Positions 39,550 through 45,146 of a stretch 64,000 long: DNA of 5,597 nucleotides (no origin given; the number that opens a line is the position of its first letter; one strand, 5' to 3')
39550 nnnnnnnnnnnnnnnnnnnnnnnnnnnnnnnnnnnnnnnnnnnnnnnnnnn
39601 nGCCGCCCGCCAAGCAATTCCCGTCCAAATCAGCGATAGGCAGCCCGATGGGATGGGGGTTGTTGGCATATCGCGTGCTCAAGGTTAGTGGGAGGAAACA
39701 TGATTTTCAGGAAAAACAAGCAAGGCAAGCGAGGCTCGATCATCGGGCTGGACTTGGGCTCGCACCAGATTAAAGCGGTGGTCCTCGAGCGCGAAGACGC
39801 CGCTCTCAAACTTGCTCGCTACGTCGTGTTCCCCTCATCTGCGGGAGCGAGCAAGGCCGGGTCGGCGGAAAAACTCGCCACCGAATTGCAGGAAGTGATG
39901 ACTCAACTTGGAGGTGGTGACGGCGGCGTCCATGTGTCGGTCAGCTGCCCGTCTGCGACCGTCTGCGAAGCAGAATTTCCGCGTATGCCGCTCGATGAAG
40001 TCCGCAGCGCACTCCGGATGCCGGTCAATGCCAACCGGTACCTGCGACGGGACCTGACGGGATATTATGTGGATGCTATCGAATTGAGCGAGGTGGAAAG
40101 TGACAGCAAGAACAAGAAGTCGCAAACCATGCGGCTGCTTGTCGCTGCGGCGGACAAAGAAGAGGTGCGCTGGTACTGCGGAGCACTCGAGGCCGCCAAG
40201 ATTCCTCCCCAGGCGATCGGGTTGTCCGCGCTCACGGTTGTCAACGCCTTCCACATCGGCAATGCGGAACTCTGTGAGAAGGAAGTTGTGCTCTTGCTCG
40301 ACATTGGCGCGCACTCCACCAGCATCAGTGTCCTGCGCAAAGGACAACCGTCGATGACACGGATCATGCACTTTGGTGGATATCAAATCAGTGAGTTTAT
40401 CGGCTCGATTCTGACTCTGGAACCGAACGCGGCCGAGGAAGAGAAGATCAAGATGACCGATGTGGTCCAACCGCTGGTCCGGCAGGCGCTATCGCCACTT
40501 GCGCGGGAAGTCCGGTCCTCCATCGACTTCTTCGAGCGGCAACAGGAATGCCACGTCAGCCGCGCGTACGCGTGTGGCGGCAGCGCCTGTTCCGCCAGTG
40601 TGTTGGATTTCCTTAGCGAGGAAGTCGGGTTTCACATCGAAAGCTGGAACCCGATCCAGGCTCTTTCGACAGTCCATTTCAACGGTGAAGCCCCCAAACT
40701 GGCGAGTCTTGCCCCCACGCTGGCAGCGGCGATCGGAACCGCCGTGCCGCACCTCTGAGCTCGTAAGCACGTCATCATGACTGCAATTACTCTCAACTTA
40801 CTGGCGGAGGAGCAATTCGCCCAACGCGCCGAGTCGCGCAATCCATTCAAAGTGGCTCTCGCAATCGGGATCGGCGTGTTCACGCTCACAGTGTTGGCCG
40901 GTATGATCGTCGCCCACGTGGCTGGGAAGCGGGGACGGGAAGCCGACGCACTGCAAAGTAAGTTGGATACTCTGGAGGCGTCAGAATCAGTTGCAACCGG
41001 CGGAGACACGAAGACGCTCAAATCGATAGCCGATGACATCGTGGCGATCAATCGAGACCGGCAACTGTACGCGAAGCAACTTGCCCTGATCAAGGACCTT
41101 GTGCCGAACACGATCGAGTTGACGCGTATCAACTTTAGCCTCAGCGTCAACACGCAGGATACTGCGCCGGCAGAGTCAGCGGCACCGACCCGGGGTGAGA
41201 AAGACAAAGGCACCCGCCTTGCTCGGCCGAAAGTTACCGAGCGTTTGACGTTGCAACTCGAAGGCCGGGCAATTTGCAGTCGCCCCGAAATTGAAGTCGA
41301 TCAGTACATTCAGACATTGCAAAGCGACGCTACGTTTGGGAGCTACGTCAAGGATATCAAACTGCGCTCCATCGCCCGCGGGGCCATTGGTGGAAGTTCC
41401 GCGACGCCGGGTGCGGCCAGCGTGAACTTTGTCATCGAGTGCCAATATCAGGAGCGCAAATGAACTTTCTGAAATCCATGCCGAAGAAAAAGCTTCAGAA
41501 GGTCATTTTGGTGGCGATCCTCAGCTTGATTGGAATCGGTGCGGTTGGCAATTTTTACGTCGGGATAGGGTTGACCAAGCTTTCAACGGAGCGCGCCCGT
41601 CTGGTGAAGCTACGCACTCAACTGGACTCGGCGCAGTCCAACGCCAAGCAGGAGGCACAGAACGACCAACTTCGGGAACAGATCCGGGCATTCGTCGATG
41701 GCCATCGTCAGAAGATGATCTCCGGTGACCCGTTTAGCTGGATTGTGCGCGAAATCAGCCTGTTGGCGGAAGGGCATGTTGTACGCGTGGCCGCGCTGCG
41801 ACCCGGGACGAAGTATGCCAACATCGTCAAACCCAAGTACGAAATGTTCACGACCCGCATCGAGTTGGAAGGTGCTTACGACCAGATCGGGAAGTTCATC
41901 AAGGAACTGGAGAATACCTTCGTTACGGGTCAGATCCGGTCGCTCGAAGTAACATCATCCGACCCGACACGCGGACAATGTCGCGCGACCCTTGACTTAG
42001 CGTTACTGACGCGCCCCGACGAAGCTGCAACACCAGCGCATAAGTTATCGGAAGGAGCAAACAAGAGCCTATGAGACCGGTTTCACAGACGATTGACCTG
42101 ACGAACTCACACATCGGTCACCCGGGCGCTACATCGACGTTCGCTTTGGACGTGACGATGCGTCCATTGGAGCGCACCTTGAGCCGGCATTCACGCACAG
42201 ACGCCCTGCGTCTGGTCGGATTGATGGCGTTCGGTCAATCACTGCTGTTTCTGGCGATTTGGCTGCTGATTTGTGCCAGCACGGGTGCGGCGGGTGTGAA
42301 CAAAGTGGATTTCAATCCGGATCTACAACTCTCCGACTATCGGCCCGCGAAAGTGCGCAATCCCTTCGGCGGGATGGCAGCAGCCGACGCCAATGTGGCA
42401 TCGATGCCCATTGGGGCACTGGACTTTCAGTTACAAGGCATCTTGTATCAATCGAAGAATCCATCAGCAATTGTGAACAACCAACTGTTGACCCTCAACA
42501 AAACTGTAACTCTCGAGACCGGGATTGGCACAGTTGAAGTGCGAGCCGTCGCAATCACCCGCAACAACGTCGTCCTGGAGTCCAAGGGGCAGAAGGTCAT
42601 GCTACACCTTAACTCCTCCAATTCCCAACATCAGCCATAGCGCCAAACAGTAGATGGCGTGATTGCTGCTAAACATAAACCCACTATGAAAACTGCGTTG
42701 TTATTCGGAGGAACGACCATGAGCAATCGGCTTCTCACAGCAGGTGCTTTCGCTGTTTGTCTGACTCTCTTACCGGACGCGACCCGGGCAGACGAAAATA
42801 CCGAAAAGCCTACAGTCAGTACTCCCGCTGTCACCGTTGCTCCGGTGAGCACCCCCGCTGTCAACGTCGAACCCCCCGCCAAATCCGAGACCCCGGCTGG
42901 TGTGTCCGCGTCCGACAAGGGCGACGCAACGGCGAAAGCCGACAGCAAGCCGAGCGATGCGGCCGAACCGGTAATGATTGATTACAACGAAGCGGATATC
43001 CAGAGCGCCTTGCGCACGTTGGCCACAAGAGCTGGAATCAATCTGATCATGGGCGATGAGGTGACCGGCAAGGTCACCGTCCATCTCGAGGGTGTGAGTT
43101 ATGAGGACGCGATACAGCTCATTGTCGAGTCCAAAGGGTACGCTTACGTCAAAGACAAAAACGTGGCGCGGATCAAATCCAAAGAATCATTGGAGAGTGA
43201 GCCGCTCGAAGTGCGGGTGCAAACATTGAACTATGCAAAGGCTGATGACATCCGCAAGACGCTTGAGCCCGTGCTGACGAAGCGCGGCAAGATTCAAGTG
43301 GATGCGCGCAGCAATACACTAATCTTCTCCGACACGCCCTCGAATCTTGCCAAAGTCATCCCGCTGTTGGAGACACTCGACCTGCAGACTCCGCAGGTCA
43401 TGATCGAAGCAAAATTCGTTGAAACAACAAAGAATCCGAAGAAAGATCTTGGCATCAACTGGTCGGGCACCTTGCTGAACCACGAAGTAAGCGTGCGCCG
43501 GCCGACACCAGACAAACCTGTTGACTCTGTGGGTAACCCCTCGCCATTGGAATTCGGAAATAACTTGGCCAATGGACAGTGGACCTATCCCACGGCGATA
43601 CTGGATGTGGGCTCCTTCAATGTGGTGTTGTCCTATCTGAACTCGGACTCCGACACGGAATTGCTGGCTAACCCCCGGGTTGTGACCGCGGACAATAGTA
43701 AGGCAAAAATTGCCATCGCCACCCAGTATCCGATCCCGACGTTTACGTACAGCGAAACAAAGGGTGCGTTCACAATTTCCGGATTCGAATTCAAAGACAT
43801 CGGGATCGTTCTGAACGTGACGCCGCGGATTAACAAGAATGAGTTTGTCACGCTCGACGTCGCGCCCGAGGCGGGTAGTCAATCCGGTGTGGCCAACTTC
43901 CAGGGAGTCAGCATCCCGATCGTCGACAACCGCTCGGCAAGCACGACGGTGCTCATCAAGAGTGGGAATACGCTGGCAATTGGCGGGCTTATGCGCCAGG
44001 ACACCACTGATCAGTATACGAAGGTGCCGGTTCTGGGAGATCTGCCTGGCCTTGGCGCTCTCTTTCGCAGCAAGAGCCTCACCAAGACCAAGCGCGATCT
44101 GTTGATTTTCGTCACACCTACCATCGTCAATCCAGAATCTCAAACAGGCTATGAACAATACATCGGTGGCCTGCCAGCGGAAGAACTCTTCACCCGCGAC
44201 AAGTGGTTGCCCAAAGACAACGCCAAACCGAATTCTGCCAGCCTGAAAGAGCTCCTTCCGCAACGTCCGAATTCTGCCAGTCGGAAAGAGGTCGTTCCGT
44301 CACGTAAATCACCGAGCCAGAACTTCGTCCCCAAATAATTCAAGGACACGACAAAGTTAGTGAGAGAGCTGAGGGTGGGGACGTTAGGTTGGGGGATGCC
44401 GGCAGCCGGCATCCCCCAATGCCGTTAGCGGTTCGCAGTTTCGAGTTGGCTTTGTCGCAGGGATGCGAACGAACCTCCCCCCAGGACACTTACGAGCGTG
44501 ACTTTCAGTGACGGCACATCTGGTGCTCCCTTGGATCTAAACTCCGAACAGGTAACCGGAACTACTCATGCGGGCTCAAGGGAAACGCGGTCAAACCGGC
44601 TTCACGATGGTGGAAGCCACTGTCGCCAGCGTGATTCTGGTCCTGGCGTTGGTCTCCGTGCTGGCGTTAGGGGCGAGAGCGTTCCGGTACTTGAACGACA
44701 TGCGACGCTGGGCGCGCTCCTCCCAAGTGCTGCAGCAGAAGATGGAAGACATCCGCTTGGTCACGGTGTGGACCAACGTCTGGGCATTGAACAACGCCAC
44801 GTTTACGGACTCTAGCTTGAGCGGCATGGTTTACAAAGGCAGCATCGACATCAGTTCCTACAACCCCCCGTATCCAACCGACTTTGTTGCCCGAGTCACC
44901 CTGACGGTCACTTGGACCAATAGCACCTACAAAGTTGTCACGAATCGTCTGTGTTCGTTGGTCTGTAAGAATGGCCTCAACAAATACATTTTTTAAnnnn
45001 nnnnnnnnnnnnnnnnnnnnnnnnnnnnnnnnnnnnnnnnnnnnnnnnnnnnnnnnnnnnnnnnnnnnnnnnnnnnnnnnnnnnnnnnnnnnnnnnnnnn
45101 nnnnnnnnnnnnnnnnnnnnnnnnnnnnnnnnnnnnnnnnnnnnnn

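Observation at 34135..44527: Four sigma-54-type promoter motifs upstream of type IV pilus operons, next to a PilR-like activator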

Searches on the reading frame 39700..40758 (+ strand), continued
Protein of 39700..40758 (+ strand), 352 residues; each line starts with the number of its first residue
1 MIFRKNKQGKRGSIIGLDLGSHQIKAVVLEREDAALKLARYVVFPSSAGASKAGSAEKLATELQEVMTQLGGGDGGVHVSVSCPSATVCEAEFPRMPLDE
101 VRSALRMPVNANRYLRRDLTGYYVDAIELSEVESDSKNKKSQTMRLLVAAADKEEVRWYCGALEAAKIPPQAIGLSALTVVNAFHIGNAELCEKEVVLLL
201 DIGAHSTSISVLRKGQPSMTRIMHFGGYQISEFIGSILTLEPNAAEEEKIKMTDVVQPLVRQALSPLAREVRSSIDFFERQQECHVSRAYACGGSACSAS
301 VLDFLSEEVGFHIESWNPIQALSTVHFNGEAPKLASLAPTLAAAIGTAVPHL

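Call 59: find_encoding_contigs(protein=P0117, flank=10000, max_places=1)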
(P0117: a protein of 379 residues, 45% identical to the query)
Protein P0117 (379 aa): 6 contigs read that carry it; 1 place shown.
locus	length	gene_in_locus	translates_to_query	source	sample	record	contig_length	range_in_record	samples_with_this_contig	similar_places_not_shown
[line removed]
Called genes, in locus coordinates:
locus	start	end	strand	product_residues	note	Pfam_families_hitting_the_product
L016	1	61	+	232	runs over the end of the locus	PF01555:N6_N4_Mtase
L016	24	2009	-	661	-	PF00239:Resolvase, PF07508:Recombinase, PF13408:Zn_ribbon_recom (weak)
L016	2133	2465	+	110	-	PF02872:5_nucleotid_C (weak)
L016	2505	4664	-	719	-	PF02493:MORN (weak)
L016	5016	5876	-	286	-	PF01336:tRNA_anti-codon (weak)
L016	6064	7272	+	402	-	PF28597:T2SSF_N, PF00482:T2SSF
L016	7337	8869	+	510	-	PF00072:Response_reg, PF00158:Sigma54_activat, PF14532:Sigma54_activ_2, PF00004:AAA (weak), PF07728:AAA_5, PF25601:AAA_lid_14, PF02954:HTH_8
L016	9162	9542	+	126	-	PF07963:N_methyl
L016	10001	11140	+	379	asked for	PF14450:FtsA (faint), PF11104:PilM_2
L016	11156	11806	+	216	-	-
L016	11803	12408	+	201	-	-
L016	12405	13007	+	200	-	-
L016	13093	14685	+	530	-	PF21305:type_II_gspD_N0 (weak), PF07660:STN (faint), PF03958:Secretin_N, PF00263:Secretin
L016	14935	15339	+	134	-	-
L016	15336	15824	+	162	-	PF07963:N_methyl (weak)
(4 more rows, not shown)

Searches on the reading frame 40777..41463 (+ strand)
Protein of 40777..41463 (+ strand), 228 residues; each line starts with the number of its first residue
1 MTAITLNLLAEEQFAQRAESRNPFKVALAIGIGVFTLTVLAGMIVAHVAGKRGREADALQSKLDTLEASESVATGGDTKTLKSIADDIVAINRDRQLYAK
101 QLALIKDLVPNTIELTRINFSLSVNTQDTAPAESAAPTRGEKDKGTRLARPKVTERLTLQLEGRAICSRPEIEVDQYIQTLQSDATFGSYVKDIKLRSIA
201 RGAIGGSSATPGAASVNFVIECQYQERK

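Call 12: search_protein_families(library=pfam, proteins=[window:40777-41463:+], max_evalue=0.01)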
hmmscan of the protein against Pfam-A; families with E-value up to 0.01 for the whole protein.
window:40777-41463:+ (228 aa): 0 families

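Call 41: search_protein_families(library=ncbifam, proteins=[window:40777-41463:+], max_evalue=0.001)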
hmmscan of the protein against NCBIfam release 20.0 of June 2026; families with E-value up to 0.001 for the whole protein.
window:40777-41463:+ (228 aa): 0 families

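Call 77: search_protein_families(library=pfam, proteins=[window:40777-41463:+], max_evalue=5)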
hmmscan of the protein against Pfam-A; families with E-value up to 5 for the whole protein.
window:40777-41463:+ (228 aa): 2 families
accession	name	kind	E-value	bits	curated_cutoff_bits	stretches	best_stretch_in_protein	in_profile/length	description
PF23670.1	PIGBOS1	-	0.054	14.1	27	1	21-36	4-20/54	PIGBOS1-like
PF06305.16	LapA_dom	-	0.094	13.1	28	1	3-69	5-62/64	Lipopolysaccharide assembly protein A domain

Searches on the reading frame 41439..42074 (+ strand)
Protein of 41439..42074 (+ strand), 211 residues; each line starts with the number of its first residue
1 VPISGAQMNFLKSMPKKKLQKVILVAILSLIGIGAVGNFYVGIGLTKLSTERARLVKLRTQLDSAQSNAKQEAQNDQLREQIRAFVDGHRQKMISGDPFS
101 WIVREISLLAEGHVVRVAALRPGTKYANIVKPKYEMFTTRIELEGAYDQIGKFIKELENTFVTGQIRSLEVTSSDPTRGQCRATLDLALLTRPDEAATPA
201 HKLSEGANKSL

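Call 12: search_protein_families(library=pfam, proteins=[window:41439-42074:+], max_evalue=0.01)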
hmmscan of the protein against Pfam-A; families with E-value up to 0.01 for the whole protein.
window:41439-42074:+ (211 aa): 0 families

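Call 41: search_protein_families(library=ncbifam, proteins=[window:41439-42074:+], max_evalue=0.001)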
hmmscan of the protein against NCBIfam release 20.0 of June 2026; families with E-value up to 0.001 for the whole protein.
window:41439-42074:+ (211 aa): 0 families

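Call 77: search_protein_families(library=pfam, proteins=[window:41439-42074:+], max_evalue=5)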
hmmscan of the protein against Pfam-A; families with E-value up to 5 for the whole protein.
window:41439-42074:+ (211 aa): 1 family
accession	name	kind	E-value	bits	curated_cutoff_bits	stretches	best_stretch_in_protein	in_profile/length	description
PF04350.18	PilO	-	0.013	16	22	1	49-157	2-107/145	Pilus assembly protein, PilO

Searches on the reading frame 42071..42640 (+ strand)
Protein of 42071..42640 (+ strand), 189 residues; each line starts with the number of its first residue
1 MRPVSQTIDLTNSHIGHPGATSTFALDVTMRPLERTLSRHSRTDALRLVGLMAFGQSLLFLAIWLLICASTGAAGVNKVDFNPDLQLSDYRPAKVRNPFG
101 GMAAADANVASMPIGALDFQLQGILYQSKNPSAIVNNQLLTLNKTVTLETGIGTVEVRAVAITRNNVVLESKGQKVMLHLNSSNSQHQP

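Call 11: search_protein_families(library=pfam, proteins=[window:42071-42640:+], max_evalue=0.01)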
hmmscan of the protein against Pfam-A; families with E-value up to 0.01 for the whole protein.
window:42071-42640:+ (189 aa): 0 families

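Call 41: search_protein_families(library=ncbifam, proteins=[window:42071-42640:+], max_evalue=0.001)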
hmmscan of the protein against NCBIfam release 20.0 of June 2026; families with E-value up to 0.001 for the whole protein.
window:42071-42640:+ (189 aa): 0 families

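Call 77: search_protein_families(library=pfam, proteins=[window:42071-42640:+], max_evalue=5)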
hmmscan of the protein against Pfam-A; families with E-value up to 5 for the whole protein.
window:42071-42640:+ (189 aa): 1 family
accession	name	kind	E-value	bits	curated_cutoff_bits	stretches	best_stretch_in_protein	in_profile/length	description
PF11812.13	DUF3333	-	0.1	13.2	26.5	1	35-77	3-45/151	Domain of unknown function (DUF3333)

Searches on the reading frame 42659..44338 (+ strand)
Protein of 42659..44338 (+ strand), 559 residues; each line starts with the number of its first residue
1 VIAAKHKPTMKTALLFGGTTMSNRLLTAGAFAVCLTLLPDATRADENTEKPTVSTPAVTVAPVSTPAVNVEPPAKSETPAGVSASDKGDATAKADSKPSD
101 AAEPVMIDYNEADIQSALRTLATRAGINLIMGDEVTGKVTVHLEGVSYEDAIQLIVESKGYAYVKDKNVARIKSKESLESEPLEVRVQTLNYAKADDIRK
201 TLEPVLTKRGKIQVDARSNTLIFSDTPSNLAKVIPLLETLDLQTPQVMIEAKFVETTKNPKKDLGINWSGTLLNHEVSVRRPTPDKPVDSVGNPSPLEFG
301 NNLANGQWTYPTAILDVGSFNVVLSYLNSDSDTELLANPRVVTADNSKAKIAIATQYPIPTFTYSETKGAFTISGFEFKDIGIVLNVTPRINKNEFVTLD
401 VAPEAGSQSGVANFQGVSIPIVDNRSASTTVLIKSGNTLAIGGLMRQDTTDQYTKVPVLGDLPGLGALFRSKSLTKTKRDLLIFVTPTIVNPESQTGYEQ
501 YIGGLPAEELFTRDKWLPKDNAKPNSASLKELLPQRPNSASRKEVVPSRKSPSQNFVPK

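Call 11: search_protein_families(library=pfam, proteins=[window:42659-44338:+], max_evalue=0.01)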
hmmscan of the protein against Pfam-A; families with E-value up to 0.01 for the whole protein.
window:42659-44338:+ (559 aa): 4 families
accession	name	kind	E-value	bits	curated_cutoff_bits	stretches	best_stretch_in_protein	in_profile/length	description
PF00263.26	Secretin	-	2.1e-47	161.3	27.5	1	327-490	2-168/169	Bacterial type II and III secretion system protein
PF03958.22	Secretin_N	-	6.2e-14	52.4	28.2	1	185-246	1-69/69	Bacterial type II/III secretion system short domain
PF21305.2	type_II_gspD_N0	-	7.4e-06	26.2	27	1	108-172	2-71/71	GspD-like, N0 domain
PF07660.19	STN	-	0.00043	20.5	28.4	1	128-175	2-52/52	Secretin and TonB N terminus short domain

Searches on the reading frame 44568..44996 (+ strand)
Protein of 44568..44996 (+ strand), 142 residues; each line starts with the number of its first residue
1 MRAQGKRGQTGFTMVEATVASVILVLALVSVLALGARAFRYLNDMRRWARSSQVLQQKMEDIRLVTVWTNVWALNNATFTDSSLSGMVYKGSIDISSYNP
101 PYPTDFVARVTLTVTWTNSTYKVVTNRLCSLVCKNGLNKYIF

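Call 11: search_protein_families(library=pfam, proteins=[window:44568-44996:+], max_evalue=0.01)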
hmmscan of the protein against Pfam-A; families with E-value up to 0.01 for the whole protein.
window:44568-44996:+ (142 aa): 1 family
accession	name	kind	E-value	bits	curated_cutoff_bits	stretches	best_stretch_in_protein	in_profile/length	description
PF23923.1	DUF7262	-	0.0093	16.9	27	0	6-37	1-31/132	Family of unknown function (DUF7262)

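Call 41: search_protein_families(library=ncbifam, proteins=[window:44568-44996:+], max_evalue=0.001)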
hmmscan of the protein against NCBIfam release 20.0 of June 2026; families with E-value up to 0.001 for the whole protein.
window:44568-44996:+ (142 aa): 1 family
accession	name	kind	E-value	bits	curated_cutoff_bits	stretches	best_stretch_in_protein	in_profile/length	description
TIGR02523.1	type_IV_pilV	equivalog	0.00041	20.9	52.2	1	9-78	1-70/139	type IV pilus modification protein PilV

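Call 77: search_protein_families(library=pfam, proteins=[window:44568-44996:+], max_evalue=5)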
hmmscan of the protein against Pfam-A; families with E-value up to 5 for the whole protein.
window:44568-44996:+ (142 aa): 2 families
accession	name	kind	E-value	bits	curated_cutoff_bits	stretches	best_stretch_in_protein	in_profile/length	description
PF23923.1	DUF7262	-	0.0093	16.9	27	1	6-37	1-31/132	Family of unknown function (DUF7262)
PF07963.17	N_methyl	-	0.02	14.9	21.2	1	7-31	2-26/27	Prokaryotic N-terminal methylation motif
